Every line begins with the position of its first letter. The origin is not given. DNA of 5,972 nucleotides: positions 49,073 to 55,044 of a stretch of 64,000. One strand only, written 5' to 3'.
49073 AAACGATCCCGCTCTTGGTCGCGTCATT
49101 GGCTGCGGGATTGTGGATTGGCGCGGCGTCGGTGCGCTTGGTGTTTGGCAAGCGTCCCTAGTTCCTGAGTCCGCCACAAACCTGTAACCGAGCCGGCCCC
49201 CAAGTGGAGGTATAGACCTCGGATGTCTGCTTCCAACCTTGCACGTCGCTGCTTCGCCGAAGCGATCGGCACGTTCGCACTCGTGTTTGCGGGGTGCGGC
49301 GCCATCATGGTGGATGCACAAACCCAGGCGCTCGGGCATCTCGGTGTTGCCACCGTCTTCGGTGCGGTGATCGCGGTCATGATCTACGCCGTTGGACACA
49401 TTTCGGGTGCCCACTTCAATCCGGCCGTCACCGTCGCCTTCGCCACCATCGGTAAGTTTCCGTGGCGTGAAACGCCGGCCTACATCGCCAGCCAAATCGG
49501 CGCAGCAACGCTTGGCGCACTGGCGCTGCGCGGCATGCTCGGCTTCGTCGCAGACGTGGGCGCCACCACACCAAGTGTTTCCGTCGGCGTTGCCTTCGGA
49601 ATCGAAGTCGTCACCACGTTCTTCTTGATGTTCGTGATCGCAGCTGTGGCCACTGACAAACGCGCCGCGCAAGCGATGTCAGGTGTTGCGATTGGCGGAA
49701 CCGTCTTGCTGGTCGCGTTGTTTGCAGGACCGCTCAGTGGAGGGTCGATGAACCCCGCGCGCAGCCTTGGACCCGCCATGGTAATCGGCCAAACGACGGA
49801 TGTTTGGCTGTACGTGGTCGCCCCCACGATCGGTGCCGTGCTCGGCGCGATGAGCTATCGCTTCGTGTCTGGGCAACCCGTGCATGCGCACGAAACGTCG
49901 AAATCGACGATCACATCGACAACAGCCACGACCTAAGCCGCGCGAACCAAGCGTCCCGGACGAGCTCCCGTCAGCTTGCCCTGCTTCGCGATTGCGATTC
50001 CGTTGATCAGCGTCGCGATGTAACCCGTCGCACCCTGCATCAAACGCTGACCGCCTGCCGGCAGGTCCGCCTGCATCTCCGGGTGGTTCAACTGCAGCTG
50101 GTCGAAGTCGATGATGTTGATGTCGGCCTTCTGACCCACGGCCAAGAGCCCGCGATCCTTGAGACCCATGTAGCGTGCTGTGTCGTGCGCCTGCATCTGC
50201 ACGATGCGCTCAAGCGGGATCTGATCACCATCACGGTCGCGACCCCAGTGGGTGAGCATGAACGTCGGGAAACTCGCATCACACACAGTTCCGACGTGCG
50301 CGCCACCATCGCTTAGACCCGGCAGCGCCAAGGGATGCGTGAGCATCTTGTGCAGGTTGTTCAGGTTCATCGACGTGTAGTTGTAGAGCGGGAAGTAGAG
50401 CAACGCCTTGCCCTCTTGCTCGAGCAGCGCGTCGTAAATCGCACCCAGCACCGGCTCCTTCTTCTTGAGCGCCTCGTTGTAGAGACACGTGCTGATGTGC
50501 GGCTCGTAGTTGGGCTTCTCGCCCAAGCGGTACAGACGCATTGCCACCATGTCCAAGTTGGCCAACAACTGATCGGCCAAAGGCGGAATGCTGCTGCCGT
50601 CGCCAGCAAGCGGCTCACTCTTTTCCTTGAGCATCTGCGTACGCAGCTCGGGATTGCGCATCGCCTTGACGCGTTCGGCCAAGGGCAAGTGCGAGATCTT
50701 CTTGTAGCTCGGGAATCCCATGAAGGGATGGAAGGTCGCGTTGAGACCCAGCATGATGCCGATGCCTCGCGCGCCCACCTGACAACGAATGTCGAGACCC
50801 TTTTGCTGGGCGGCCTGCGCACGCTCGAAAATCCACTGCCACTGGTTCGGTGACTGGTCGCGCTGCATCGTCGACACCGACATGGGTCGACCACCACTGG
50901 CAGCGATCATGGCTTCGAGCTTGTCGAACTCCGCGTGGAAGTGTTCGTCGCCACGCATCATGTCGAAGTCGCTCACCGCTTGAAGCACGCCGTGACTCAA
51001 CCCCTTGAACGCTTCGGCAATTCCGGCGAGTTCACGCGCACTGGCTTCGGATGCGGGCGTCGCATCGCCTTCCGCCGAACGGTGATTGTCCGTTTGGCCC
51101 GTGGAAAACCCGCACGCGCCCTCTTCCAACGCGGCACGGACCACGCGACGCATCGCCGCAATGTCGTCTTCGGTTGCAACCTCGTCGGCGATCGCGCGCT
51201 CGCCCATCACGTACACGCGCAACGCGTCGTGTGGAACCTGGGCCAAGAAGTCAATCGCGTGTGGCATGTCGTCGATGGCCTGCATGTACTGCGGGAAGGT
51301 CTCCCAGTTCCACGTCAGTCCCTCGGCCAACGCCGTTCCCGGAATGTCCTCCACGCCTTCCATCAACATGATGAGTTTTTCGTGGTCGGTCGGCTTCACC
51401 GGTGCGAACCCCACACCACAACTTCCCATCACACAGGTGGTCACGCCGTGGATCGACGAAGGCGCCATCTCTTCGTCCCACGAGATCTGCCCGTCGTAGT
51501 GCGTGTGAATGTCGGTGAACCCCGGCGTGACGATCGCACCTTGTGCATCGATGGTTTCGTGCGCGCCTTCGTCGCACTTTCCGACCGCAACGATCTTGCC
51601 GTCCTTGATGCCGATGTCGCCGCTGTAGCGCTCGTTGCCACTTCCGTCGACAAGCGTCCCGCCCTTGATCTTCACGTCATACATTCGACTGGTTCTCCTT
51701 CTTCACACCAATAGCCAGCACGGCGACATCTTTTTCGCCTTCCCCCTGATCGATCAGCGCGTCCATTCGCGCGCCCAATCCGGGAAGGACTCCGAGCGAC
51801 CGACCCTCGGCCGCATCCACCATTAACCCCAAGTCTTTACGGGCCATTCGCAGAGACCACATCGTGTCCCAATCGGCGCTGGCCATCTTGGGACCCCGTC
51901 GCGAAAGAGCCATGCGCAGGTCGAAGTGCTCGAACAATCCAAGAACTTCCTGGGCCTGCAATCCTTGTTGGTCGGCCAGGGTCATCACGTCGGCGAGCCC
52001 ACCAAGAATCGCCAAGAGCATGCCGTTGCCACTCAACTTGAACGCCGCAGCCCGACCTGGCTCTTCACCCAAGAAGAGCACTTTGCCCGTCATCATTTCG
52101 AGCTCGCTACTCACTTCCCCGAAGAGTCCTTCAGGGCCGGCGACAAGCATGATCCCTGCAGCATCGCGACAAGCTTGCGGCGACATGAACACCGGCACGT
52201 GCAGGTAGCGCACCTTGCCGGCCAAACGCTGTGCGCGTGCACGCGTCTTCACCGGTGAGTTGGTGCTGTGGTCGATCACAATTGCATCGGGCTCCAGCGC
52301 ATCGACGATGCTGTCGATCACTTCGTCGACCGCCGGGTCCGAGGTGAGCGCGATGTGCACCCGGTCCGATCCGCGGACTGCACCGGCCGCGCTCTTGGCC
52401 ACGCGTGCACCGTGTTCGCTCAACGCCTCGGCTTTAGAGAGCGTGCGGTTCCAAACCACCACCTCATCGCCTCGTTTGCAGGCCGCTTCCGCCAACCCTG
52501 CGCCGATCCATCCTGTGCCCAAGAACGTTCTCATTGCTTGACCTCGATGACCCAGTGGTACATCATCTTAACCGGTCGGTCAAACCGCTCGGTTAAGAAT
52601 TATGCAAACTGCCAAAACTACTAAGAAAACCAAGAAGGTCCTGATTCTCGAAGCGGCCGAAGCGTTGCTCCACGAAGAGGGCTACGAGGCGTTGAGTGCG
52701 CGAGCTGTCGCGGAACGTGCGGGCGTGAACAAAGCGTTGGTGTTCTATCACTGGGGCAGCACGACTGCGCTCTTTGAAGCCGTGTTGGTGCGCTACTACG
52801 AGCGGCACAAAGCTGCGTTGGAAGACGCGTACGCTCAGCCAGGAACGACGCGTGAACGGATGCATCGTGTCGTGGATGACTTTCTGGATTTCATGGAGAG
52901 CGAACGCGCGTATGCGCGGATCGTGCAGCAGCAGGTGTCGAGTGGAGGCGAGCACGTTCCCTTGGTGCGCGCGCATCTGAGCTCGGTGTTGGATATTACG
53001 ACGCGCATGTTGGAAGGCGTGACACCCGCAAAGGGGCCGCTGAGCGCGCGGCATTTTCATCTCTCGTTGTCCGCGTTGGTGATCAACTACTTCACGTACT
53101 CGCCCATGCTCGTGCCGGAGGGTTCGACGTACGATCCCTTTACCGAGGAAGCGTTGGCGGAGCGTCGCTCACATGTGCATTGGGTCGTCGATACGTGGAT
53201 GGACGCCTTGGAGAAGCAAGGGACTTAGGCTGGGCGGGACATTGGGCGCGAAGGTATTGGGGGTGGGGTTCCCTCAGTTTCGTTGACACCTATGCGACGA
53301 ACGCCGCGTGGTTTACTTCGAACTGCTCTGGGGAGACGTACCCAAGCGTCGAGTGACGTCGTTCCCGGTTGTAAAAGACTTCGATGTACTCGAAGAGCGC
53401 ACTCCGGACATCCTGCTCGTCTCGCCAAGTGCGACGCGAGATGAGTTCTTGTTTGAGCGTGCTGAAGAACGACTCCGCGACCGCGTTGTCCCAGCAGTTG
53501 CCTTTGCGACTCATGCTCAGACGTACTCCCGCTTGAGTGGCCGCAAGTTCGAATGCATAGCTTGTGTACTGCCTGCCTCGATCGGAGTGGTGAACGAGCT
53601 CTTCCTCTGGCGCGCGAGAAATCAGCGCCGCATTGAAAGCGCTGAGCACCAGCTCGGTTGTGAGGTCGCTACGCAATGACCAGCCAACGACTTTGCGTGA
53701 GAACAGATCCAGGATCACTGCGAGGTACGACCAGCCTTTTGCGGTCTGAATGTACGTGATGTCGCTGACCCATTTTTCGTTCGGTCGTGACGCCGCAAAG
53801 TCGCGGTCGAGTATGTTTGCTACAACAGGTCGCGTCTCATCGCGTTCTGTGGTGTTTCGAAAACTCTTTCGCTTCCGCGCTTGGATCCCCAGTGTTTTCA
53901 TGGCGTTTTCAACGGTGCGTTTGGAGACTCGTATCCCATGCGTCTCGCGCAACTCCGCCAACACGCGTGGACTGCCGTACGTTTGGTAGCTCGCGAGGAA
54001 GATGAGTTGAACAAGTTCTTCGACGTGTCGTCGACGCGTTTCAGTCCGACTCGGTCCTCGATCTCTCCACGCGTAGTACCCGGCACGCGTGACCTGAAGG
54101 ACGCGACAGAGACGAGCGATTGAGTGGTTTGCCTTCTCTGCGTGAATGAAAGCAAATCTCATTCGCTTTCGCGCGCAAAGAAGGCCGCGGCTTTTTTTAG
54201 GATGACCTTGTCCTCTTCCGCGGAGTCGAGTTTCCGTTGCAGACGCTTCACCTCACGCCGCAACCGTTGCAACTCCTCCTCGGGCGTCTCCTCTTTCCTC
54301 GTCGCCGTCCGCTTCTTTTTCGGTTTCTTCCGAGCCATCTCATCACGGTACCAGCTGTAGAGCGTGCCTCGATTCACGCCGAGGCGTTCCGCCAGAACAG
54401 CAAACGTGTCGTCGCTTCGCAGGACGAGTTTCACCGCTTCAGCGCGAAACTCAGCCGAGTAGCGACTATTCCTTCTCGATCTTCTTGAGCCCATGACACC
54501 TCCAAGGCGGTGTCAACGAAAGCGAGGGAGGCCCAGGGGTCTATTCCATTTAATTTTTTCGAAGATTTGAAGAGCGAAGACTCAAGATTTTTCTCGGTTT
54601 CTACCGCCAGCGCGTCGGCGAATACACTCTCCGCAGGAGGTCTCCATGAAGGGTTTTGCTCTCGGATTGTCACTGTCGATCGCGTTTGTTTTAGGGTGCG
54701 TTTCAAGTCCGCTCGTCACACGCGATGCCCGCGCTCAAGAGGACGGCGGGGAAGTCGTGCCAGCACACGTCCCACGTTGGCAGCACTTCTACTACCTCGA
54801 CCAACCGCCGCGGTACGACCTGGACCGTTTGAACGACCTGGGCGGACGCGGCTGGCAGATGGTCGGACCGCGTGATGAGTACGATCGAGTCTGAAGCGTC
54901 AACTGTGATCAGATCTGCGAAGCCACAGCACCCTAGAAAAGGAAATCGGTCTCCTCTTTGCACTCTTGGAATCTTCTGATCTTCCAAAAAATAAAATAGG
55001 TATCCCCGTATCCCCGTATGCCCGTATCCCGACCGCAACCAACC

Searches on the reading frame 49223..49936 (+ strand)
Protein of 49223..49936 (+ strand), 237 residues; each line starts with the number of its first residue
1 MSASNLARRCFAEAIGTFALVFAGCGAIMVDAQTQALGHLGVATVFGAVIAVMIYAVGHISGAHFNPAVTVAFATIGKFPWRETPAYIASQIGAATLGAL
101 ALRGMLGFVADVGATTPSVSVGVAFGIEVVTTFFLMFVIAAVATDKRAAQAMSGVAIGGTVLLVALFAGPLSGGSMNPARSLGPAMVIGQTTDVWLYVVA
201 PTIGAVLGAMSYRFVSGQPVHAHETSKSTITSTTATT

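Call 59: search_protein_families(library=pfam, proteins=[window:49223-49936:+], max_evalue=0.001)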
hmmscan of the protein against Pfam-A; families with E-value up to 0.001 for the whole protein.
window:49223-49936:+ (237 aa): 1 family
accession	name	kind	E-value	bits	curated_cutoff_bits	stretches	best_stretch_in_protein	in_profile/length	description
PF00230.25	MIP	-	2.4e-52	178.3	25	1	4-212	5-222/222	Major intrinsic protein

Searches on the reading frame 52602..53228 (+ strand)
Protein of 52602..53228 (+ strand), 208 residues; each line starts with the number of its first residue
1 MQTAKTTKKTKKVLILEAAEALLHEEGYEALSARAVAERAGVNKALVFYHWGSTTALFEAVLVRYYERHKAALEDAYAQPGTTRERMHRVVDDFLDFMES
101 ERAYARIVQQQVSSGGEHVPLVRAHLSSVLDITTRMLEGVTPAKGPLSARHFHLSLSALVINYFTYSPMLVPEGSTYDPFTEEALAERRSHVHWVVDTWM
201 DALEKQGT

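Call 60: search_protein_families(library=pfam, proteins=[window:52602-53228:+], max_evalue=0.001)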
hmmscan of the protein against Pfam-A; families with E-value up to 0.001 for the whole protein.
window:52602-53228:+ (208 aa): 1 family
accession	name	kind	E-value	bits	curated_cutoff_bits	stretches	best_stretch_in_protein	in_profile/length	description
PF00440.29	TetR_N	-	4e-16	59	24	1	15-61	1-47/47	Bacterial regulatory proteins, tetR family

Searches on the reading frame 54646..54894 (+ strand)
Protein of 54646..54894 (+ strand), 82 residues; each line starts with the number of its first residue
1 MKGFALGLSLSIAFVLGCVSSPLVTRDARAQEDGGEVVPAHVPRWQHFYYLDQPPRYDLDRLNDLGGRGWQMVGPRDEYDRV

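Call 60: search_protein_families(library=pfam, proteins=[window:54646-54894:+], max_evalue=0.001)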
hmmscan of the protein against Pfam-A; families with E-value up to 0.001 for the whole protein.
window:54646-54894:+ (82 aa): 0 families

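Call 84: search_protein_representatives(protein=window:54646-54894:+)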
Query: 82 residues. Proteins with E-value up to 0.001 (for the whole library): 18; up to 1e-10: 2; up to 1e-30: 1. The best 18 are listed.
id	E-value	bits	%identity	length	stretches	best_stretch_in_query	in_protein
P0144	4.4e-51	186.8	100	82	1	1-82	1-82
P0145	3.4e-12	62.6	48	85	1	1-76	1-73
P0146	7.6e-09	51.9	44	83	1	2-78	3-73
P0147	8.0e-09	51.8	51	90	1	1-74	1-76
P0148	1.9e-08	50.6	46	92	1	1-77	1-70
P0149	4.0e-08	49.6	35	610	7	54-77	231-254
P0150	1.0e-06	45.1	40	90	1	1-73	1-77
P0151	7.6e-06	42.3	46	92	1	1-77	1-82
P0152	2.2e-05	40.8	47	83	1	10-77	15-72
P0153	2.3e-05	40.8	48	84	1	1-72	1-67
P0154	2.5e-05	40.6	44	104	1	1-75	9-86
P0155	6.3e-05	39.4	45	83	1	2-73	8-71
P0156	8.8e-05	38.9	50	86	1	1-72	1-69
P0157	2.1e-04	37.6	47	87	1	1-75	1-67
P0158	2.1e-04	37.6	42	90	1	1-74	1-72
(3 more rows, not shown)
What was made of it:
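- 54546..55004 (.): G2, inverted arms (54546-54612 and 54931-55004) that flank a real 82-aa lipoprotein-like gene (54646-54894 +, AGGAGG ribosome-binding site). The right arm is homologous to the tail half of copy A. The ORF has 18 full-length relatives (call 84).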
